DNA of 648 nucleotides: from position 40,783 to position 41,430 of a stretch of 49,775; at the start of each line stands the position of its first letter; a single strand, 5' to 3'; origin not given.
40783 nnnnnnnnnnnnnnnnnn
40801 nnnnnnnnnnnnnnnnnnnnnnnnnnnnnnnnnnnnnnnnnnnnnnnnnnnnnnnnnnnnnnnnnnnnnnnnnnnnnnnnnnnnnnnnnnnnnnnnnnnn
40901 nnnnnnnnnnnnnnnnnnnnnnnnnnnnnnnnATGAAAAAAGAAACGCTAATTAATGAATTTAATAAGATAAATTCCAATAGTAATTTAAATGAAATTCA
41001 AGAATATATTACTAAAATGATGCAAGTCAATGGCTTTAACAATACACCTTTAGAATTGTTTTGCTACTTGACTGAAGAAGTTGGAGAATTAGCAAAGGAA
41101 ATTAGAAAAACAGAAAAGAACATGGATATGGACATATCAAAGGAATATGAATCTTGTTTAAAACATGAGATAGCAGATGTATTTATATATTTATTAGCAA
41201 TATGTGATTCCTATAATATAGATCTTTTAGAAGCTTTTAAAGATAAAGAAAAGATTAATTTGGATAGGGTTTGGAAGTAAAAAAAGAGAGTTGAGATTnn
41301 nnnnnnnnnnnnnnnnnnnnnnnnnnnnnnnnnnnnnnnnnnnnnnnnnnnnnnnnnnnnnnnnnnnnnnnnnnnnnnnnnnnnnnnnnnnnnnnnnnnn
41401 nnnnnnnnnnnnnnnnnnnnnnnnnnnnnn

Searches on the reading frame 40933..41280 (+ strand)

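Call 14: search_protein_families(library=pfam, proteins=[window:40933-41280:+], max_evalue=0.01)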
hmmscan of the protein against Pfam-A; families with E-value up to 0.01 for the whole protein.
window:40933-41280:+ (115 aa): 1 family
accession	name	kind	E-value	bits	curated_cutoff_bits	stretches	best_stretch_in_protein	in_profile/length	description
PF03819.22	MazG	-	1.9e-07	31.7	22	1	38-103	2-60/74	MazG nucleotide pyrophosphohydrolase domain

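Call 47: search_protein_families(library=padloc, proteins=[window:40933-41280:+], max_evalue=0.001)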
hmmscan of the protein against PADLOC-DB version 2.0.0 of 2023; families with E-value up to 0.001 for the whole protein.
window:40933-41280:+ (115 aa): 0 families
